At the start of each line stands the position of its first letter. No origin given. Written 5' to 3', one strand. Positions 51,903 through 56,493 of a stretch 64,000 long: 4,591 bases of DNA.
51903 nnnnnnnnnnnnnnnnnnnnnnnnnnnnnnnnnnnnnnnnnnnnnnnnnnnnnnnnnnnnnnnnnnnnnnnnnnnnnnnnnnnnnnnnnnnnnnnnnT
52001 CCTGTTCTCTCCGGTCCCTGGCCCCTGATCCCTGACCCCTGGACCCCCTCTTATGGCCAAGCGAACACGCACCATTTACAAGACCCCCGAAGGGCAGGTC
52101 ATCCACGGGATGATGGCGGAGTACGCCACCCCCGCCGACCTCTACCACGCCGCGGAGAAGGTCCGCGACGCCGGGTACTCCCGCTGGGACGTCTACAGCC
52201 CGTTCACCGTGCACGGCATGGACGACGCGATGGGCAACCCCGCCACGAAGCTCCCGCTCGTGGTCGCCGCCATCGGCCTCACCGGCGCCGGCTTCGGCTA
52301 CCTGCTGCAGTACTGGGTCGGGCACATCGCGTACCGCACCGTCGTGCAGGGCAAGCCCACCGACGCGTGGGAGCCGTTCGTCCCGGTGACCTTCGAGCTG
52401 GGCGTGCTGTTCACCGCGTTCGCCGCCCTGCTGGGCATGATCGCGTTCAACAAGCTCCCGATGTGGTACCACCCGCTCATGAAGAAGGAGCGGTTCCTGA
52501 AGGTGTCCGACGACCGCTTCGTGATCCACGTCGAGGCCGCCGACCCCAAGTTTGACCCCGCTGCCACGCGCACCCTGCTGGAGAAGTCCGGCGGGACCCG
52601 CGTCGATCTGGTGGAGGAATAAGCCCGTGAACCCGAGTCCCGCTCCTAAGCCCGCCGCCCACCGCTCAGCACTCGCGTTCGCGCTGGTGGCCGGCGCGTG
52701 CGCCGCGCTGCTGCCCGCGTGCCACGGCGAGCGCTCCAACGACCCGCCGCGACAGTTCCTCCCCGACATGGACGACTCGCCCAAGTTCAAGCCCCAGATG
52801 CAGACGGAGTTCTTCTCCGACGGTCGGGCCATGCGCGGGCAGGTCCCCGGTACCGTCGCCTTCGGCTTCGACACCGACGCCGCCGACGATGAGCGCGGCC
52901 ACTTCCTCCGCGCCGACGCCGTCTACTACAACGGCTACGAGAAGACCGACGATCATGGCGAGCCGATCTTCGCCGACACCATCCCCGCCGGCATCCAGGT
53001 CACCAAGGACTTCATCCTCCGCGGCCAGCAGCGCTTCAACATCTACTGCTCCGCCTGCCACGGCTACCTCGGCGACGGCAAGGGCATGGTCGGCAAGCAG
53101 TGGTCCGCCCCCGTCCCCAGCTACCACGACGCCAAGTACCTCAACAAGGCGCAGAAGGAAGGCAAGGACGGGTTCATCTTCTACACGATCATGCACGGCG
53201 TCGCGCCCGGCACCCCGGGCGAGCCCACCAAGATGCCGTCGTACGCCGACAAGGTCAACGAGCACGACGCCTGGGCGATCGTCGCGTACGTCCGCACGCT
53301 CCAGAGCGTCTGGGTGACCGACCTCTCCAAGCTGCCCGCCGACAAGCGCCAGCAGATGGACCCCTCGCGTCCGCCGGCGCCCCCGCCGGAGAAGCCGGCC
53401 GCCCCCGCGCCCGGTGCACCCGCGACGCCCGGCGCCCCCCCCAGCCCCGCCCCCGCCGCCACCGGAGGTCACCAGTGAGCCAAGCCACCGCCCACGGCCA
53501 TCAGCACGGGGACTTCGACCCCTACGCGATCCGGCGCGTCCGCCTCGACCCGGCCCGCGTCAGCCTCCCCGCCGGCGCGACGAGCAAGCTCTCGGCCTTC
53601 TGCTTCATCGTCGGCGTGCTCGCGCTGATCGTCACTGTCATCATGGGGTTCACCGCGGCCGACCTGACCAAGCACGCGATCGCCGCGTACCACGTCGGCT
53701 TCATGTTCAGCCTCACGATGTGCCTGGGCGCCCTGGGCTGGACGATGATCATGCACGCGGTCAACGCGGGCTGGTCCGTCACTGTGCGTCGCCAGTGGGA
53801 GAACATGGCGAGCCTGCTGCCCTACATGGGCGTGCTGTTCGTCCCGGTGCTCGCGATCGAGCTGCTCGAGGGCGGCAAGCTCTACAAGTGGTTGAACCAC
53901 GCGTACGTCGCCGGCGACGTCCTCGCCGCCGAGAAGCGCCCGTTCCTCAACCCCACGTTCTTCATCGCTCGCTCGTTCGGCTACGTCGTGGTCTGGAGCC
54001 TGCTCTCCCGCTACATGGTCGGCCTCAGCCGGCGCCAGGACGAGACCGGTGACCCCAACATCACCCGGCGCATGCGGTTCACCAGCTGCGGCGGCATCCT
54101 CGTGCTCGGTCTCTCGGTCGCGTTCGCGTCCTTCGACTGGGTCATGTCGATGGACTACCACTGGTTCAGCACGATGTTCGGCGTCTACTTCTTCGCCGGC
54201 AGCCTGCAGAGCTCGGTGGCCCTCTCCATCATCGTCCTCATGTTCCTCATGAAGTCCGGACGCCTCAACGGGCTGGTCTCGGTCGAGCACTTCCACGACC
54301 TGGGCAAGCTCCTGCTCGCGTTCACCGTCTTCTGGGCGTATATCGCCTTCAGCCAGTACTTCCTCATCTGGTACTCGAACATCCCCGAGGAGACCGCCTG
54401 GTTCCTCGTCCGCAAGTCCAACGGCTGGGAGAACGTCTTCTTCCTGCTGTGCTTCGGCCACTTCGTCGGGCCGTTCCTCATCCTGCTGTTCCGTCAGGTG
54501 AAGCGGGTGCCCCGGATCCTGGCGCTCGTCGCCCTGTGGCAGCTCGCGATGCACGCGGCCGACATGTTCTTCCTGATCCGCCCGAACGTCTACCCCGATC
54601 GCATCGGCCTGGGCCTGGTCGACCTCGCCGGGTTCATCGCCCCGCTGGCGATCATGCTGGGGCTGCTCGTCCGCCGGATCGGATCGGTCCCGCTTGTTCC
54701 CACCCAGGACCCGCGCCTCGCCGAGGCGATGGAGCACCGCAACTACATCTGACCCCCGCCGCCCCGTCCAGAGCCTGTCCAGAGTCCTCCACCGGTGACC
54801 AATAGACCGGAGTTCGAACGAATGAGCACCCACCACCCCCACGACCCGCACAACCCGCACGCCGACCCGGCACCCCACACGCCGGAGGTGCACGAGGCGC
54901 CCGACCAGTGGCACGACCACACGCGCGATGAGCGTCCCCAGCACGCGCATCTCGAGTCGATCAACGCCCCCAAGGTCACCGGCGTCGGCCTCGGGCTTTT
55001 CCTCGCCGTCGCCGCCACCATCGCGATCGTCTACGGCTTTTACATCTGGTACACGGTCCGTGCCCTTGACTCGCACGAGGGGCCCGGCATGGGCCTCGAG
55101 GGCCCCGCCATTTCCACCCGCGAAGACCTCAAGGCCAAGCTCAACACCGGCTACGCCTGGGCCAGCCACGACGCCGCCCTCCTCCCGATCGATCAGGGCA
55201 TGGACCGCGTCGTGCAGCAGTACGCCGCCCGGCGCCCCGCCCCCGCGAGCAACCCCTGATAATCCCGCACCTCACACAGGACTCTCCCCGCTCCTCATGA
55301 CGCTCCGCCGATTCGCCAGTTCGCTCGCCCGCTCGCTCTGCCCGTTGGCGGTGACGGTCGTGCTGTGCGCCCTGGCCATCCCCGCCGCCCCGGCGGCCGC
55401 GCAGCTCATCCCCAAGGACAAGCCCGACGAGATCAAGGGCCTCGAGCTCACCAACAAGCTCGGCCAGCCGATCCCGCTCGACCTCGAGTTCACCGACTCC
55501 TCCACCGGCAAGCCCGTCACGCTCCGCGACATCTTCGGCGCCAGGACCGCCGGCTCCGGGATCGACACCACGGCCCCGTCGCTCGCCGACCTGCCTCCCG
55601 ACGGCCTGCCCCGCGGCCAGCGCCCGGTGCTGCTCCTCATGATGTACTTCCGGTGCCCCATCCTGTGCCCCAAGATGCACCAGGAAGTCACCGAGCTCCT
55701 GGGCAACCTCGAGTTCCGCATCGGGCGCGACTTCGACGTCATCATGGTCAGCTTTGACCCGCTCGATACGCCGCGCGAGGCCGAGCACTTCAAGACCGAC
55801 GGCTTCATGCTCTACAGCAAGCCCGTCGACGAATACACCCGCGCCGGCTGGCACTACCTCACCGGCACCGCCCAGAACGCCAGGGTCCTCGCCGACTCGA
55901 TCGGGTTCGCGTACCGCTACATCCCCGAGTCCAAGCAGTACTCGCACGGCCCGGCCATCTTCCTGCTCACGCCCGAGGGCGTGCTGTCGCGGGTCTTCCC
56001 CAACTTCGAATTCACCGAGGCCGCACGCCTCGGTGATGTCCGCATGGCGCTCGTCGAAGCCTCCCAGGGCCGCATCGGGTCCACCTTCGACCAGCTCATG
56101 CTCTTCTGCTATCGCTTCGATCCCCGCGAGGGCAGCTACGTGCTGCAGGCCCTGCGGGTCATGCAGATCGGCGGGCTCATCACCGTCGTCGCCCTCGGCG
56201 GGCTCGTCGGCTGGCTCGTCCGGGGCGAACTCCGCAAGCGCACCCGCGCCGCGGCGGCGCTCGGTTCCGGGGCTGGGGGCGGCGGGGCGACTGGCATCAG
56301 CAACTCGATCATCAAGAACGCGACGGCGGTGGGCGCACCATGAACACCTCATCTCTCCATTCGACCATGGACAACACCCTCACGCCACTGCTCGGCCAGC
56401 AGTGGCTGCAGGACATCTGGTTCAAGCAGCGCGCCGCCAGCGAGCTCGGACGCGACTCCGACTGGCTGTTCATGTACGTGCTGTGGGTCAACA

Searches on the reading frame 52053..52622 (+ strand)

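Call 75: search_protein_families(library=pfam, proteins=[window:52053-52622:+], max_evalue=0.001)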
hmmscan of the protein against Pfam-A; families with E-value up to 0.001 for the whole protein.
window:52053-52622:+ (189 aa): 1 family
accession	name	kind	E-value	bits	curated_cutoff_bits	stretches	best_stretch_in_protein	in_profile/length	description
PF11821.13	ActD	-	3.5e-58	196.5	25.7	1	19-185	2-169/170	Alternative complex III, ActD subunit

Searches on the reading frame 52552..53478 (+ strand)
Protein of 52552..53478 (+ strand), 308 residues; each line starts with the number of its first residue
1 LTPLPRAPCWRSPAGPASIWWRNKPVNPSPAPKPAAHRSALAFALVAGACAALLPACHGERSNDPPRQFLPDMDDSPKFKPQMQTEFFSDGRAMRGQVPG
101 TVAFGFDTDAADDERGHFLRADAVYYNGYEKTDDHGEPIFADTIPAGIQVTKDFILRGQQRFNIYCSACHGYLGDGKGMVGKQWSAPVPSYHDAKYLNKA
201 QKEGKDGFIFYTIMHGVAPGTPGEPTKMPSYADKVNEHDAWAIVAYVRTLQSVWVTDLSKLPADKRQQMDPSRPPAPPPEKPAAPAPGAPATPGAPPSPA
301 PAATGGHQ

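Call 75: search_protein_families(library=pfam, proteins=[window:52552-53478:+], max_evalue=0.001)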
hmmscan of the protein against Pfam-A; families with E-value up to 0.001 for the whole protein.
window:52552-53478:+ (308 aa): 2 families
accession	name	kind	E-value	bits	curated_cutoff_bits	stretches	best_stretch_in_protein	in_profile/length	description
PF13442.11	Cytochrome_CBB3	-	1.4e-10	41.8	27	1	157-247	5-68/68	Cytochrome C oxidase, cbb3-type, subunit III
PF00034.26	Cytochrom_C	-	1e-09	40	21.3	1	157-250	3-89/90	Cytochrome c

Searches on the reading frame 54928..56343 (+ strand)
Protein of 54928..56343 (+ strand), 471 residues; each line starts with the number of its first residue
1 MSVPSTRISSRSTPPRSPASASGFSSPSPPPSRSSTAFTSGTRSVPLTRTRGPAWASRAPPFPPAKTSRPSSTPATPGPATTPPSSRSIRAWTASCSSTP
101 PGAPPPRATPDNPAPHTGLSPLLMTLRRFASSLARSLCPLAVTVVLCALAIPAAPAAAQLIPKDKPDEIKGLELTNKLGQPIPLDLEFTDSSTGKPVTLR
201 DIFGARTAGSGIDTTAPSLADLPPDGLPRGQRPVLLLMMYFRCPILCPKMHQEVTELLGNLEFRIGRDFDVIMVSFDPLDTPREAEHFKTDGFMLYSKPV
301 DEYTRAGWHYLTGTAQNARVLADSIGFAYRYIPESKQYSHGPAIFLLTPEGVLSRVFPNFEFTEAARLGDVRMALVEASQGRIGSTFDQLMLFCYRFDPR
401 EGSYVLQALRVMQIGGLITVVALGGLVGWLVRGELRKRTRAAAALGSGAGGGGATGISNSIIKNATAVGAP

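Call 75: search_protein_families(library=pfam, proteins=[window:54928-56343:+], max_evalue=0.001)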
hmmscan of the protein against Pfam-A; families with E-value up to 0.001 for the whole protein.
window:54928-56343:+ (471 aa): 1 family
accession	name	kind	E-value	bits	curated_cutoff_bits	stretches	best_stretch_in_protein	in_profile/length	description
PF02630.20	SCO1-SenC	-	3.4e-06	27.5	22.8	1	232-351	22-132/134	SCO1/SenC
